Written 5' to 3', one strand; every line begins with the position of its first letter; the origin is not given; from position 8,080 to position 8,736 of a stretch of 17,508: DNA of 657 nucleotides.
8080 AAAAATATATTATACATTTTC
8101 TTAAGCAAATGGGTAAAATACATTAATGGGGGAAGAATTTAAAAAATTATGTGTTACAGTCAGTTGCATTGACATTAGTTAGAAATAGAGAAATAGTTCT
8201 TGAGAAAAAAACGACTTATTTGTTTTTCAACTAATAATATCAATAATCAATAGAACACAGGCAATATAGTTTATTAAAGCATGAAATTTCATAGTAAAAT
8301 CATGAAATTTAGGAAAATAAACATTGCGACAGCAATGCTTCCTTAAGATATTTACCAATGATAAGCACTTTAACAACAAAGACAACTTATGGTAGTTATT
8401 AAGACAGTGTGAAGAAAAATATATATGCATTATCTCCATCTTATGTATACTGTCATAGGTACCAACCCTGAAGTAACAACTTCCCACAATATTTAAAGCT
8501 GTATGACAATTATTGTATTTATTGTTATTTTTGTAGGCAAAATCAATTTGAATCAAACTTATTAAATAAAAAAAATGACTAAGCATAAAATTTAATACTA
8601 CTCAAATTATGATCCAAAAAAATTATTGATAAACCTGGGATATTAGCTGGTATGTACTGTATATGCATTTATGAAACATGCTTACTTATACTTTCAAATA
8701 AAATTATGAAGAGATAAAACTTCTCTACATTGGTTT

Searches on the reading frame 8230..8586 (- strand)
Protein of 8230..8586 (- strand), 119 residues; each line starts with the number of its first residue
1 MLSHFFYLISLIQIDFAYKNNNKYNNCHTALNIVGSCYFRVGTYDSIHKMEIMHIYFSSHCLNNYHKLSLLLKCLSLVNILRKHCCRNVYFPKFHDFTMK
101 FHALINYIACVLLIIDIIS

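Call 16: list_cluster_members(proteins=[window:8230-8586:-, window:16484-16756:-, window:5974-6198:-, window:14148-14327:-, window:13659-13817:+, window:16596-16772:+, window:17074-17256:-, window:6167-6313:+, window:16001-16147:+, window:6696-6863:-])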
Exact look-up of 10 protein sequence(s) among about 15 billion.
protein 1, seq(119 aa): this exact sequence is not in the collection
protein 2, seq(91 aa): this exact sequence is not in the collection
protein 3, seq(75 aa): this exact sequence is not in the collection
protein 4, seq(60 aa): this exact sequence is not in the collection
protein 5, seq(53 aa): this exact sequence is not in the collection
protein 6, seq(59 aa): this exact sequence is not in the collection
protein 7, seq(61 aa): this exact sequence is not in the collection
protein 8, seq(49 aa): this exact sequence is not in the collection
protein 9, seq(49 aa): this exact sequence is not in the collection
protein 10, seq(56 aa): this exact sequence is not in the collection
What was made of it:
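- Tried and rejected: Exact look-up of 10 window ORFs: none in the collection (call 16).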
